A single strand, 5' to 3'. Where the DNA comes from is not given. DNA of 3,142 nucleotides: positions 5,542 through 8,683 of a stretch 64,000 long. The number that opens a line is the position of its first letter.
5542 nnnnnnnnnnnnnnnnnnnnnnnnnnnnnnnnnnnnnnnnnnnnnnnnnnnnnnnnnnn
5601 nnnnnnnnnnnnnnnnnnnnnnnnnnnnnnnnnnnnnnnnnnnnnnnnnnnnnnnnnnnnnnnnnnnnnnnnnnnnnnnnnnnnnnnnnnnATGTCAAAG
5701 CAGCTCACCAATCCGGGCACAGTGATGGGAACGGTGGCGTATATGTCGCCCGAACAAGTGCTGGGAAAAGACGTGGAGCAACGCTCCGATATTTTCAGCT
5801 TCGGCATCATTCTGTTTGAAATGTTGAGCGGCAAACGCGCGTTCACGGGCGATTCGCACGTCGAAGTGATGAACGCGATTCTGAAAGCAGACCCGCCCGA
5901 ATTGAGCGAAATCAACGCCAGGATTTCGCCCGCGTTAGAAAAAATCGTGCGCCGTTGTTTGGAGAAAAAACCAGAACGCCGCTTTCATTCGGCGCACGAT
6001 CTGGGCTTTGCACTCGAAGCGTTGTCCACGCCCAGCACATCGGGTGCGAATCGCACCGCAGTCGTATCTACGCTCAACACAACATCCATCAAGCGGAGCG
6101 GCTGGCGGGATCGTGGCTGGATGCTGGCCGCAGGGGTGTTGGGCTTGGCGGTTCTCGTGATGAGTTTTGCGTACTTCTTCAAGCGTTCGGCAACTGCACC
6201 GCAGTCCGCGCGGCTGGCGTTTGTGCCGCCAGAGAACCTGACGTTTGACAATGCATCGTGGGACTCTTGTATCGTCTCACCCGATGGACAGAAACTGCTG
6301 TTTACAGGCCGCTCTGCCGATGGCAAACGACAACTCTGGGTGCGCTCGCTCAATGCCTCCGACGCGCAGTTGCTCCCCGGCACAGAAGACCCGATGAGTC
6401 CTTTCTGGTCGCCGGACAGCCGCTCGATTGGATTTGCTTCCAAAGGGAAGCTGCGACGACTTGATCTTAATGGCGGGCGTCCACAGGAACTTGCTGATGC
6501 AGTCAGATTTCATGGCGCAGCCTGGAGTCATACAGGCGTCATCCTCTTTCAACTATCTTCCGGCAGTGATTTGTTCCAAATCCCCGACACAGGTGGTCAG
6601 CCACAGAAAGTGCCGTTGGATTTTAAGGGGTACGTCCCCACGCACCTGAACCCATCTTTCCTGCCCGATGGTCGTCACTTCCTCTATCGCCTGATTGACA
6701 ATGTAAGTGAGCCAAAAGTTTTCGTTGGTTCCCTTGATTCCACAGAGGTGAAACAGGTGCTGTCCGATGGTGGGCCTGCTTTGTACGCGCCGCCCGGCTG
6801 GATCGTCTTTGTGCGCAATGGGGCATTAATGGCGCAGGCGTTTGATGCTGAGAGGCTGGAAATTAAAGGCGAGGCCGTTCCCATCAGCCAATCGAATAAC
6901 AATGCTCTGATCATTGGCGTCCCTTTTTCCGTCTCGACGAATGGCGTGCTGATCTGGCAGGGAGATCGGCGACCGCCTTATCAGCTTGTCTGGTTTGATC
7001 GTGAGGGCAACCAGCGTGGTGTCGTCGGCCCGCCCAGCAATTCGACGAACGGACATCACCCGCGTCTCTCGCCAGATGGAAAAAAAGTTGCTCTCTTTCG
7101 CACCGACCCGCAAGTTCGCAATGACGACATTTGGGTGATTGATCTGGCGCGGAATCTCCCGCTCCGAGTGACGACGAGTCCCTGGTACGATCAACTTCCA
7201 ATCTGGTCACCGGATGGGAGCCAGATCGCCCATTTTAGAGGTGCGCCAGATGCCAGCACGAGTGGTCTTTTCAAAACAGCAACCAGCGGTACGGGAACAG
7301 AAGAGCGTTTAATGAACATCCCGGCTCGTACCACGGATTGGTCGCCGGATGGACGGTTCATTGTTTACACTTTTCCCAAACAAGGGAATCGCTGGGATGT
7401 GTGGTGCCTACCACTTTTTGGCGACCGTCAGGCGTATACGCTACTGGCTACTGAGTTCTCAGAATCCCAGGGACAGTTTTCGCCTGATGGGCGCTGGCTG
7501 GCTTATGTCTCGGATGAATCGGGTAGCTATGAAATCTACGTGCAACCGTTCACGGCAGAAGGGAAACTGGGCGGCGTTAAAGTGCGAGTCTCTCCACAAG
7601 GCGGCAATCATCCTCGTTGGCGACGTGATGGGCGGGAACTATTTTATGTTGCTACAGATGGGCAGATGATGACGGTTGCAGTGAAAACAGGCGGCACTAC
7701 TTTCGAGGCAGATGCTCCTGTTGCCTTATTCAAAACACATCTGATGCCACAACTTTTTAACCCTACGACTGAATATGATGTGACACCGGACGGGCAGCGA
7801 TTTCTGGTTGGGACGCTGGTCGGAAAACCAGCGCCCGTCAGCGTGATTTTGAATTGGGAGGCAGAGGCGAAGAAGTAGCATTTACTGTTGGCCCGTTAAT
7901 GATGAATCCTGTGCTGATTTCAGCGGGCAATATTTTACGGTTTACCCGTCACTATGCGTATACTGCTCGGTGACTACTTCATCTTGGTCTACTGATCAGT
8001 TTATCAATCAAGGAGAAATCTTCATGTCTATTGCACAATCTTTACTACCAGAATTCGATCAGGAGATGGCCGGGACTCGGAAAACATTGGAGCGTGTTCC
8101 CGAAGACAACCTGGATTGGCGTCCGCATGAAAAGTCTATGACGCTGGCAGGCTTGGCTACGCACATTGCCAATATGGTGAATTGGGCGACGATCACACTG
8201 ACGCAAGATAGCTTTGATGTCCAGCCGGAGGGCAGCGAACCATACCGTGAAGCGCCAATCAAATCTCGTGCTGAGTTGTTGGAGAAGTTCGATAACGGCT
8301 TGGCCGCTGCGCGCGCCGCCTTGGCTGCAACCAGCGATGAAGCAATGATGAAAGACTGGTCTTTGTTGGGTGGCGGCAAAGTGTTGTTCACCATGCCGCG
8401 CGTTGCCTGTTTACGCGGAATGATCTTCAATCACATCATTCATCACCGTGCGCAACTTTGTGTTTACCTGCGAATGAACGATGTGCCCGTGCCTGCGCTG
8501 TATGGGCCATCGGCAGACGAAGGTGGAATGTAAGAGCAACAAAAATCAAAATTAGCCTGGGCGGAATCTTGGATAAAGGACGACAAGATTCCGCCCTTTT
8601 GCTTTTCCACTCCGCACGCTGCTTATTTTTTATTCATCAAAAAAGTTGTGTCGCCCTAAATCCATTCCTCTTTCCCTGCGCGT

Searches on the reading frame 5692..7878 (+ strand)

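Call 7: search_protein_families(library=pfam, proteins=[window:5692-7878:+])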
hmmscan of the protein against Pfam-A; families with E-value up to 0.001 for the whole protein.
window:5692-7878:+ (728 aa): 6 families
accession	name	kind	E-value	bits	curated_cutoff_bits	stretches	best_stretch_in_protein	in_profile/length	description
PF07676.18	PD40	-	2e-28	98.1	20.9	1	596-617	16-38/38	WD40-like Beta Propeller Repeat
PF00069.31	Pkinase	-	4.4e-14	52.9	31.7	1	4-99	147-253/263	Protein kinase domain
PF07714.23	PK_Tyr_Ser-Thr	-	4.3e-10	39.8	23.1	1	13-98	166-249/258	Protein tyrosine and serine/threonine kinase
PF25174.1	Beta-prop_THOC3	-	1.5e-05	24.6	305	0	504-608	95-191/272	THOC3 beta-propeller domain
PF00930.27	DPPIV_N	-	2.5e-05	23.6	22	0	461-516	2-61/354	Dipeptidyl peptidase IV (DPP IV) N-terminal region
PF14583.12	Pectate_lyase22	-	0.00031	20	30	0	158-260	8-110/386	Oligogalacturonate lyase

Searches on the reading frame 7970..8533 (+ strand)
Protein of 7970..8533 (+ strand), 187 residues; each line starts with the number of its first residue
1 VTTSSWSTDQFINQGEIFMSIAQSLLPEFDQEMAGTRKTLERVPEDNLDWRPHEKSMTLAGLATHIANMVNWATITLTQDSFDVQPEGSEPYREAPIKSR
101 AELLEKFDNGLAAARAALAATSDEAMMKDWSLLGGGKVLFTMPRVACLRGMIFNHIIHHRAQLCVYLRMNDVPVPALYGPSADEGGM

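Call 7: search_protein_families(library=pfam, proteins=[window:7970-8533:+])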
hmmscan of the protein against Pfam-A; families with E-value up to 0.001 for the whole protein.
window:7970-8533:+ (187 aa): 5 families
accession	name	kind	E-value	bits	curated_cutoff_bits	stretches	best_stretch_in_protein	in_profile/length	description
PF12867.12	DinB_2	-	9.6e-11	42.7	24.8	1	29-163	2-128/128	DinB superfamily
PF05163.17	DinB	-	1.3e-08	35.5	23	1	24-182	7-157/165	DinB family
PF04978.18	MST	-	4.2e-06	27.7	27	1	29-124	6-106/149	Mycothiol-S-transferase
PF11716.13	MDMPI_N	-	5.5e-06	27.5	24.2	1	31-144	3-126/140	Mycothiol maleylpyruvate isomerase N-terminal domain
PF07609.16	DUF1572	-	8.4e-05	22.8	23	1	30-129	15-114/163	Protein of unknown function (DUF1572)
